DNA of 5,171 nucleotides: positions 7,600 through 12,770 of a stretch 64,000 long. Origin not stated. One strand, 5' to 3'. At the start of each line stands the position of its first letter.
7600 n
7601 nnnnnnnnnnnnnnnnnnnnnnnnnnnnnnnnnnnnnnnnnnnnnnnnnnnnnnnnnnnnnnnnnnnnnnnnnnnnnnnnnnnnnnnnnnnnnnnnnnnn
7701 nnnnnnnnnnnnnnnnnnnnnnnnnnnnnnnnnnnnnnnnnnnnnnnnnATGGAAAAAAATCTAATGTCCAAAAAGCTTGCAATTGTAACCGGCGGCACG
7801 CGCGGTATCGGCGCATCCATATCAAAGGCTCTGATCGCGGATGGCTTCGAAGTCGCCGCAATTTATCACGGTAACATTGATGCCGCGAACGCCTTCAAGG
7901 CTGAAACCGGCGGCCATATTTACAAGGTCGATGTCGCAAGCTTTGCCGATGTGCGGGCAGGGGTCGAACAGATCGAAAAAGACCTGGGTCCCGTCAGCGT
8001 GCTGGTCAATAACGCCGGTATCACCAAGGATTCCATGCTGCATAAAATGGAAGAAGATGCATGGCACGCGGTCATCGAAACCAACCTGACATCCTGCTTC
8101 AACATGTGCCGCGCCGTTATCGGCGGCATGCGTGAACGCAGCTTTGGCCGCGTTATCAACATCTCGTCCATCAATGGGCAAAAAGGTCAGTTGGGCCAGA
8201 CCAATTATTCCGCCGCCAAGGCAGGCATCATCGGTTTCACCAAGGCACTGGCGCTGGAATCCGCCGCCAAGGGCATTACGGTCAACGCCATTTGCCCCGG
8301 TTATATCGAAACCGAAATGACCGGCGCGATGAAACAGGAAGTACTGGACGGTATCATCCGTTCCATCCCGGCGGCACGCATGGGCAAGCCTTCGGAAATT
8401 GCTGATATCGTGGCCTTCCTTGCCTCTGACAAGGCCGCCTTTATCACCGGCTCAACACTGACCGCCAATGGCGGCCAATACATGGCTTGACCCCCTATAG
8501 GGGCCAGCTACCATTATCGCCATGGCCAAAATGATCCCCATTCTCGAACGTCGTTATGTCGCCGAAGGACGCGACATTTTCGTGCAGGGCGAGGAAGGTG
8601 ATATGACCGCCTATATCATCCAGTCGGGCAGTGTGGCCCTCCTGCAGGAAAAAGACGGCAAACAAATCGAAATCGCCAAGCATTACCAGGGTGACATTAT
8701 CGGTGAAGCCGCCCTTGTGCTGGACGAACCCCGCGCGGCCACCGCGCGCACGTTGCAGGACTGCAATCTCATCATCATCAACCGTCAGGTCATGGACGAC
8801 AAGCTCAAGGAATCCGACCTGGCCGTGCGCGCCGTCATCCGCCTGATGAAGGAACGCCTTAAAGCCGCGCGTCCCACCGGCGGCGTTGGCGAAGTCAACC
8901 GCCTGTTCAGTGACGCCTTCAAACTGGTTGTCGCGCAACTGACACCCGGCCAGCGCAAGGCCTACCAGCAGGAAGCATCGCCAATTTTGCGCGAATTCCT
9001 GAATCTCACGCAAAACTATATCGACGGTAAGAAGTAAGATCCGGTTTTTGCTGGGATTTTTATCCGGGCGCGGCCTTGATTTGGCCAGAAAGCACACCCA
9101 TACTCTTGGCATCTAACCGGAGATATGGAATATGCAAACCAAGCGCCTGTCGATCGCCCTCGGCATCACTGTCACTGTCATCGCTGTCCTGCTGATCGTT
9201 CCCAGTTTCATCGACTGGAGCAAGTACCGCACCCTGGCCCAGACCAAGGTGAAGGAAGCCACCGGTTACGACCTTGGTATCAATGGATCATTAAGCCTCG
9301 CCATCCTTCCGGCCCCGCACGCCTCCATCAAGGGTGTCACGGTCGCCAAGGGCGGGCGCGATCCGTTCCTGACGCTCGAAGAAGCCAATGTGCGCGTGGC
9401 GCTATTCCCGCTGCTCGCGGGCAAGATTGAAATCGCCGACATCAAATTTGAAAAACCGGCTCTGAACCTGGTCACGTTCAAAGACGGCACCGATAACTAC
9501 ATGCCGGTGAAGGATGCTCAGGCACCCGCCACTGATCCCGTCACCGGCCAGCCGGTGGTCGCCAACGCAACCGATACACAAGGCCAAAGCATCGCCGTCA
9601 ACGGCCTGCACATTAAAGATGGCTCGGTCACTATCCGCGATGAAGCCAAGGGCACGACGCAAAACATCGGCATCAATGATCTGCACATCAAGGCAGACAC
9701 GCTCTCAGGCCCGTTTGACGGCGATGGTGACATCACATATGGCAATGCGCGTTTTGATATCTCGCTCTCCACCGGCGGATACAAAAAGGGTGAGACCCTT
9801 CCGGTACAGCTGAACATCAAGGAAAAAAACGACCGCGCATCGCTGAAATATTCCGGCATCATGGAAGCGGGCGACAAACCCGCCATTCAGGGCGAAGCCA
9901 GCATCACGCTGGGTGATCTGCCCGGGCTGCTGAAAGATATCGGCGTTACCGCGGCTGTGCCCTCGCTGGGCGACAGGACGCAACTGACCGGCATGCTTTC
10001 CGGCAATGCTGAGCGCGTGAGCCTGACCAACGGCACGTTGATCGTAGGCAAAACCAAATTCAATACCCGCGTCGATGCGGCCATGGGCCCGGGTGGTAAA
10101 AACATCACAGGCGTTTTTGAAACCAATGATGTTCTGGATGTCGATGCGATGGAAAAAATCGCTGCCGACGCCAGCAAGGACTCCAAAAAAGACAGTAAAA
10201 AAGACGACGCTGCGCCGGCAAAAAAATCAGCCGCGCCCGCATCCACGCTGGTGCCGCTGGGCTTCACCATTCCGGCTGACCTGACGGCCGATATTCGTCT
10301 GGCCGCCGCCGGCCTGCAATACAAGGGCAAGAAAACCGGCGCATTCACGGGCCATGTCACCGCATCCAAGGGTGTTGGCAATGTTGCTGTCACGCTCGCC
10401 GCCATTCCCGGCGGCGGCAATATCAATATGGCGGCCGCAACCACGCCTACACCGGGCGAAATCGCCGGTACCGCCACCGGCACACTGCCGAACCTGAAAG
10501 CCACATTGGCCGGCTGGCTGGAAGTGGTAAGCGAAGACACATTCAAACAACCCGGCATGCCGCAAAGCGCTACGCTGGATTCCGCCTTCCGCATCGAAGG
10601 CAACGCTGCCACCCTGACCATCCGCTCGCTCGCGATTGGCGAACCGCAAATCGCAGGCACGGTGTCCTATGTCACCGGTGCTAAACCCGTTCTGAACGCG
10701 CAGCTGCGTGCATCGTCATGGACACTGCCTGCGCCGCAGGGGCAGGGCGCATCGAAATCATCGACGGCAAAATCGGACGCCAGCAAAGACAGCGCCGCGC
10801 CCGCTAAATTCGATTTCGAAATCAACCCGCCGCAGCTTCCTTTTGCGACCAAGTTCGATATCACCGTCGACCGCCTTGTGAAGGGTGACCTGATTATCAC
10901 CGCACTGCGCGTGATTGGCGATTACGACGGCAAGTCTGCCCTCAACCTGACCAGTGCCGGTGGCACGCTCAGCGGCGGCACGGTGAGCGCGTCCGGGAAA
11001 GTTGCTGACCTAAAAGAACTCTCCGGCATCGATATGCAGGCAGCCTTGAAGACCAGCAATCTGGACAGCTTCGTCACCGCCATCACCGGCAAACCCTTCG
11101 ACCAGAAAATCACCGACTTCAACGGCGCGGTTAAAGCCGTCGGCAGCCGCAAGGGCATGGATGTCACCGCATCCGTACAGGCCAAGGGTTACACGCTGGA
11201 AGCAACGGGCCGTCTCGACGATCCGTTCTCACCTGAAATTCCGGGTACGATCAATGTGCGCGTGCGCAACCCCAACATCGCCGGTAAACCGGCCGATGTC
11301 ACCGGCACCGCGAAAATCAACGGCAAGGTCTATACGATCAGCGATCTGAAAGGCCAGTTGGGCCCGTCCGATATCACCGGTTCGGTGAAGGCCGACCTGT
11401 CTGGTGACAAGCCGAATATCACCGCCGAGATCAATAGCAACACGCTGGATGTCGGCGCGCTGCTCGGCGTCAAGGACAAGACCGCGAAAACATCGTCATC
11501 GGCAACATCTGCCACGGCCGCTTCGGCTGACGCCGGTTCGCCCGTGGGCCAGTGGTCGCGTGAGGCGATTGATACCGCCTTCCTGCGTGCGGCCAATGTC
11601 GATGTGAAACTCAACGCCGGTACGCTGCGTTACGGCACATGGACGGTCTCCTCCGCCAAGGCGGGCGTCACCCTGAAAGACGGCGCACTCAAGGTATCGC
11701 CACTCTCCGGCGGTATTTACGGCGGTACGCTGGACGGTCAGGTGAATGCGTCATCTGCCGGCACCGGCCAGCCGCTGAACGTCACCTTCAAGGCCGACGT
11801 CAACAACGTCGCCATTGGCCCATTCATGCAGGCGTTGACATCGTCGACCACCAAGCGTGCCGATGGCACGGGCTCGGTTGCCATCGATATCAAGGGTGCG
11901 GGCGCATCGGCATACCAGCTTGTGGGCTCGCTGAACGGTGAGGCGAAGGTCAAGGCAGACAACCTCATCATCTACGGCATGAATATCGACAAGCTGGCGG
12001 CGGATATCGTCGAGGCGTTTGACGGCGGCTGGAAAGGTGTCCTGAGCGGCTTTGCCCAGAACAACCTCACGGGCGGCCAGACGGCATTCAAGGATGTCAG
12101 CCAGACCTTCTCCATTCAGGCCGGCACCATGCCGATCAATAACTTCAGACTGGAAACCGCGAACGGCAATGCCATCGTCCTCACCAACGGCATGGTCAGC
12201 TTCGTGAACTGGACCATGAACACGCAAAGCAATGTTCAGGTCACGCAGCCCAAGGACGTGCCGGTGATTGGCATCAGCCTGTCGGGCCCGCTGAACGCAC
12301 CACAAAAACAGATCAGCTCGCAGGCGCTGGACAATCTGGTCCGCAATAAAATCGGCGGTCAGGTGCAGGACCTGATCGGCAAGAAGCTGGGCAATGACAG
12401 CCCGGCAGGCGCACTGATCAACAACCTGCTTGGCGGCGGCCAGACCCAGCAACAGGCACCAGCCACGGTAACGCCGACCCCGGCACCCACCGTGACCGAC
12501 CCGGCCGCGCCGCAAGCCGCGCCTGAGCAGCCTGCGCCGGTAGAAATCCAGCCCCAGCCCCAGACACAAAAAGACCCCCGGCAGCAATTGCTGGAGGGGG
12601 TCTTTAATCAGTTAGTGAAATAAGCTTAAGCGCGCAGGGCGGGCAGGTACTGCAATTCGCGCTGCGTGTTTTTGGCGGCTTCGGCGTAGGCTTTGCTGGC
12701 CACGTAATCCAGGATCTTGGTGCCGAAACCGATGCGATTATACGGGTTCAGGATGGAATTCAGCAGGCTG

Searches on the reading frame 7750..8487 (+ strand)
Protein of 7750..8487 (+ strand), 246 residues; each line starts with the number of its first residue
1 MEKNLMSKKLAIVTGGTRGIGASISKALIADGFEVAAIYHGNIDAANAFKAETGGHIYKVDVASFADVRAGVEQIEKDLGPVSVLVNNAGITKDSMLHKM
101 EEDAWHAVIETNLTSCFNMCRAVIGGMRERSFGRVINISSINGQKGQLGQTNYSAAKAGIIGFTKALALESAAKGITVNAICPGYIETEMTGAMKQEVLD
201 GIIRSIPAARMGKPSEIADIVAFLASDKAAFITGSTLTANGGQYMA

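Call 66: search_protein_families(library=pfam, proteins=[window:7750-8487:+], max_evalue=0.00001)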
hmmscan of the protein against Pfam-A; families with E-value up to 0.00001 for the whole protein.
window:7750-8487:+ (246 aa): 4 families
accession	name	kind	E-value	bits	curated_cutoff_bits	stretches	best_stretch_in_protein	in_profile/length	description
PF13561.12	adh_short_C2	-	1.2e-59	202.2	27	1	18-242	6-234/236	Enoyl-(Acyl carrier protein) reductase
PF00106.31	adh_short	-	7.8e-58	195.6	26.6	1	9-196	1-192/195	short chain dehydrogenase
PF08659.16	KR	-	1.1e-16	61.7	22.6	1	12-180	4-172/180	KR domain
PF23441.1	SDR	-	8.7e-06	25.7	27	0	157-245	167-257/258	SDR-like rossmann domain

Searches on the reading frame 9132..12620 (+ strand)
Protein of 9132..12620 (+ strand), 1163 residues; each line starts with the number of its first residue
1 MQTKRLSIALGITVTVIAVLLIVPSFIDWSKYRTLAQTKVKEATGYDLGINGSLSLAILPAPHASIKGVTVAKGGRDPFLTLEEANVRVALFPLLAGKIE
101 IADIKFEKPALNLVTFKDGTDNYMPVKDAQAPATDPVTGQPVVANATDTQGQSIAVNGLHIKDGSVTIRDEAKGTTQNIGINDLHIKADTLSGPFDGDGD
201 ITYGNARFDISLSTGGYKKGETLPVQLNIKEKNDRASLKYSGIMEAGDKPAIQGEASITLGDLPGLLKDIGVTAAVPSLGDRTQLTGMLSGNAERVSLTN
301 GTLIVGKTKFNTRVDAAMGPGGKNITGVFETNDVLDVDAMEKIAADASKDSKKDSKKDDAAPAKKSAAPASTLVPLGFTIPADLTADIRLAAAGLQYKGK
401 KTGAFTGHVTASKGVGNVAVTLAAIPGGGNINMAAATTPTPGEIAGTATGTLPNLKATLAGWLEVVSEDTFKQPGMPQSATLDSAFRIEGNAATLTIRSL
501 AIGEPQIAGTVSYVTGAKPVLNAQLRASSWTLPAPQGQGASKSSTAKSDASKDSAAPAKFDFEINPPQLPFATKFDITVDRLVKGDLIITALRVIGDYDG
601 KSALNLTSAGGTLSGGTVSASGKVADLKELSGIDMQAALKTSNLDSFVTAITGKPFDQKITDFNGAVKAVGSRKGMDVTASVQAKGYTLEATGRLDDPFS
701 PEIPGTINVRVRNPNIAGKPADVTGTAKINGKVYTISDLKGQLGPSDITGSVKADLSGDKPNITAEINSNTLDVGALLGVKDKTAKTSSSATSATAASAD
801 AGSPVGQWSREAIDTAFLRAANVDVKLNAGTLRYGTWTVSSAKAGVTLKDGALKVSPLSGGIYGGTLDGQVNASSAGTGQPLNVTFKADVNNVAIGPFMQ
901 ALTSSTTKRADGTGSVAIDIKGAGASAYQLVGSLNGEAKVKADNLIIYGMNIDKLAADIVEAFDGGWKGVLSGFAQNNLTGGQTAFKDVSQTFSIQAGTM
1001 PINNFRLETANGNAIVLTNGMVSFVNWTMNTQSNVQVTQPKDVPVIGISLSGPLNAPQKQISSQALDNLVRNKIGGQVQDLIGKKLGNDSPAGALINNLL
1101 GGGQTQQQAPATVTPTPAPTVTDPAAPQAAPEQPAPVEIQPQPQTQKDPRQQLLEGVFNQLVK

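Call 66: search_protein_families(library=pfam, proteins=[window:9132-12620:+], max_evalue=0.00001)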
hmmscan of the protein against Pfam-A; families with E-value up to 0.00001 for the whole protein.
window:9132-12620:+ (1163 aa): 2 families
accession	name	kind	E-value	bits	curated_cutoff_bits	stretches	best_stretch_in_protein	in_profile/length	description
PF05170.20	AsmA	-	1.7e-54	186.1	29.8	2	10-250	12-243/607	AsmA family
PF05359.17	DUF748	-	1e-13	50.8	50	1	9-192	17-188/1037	Domain of Unknown Function (DUF748)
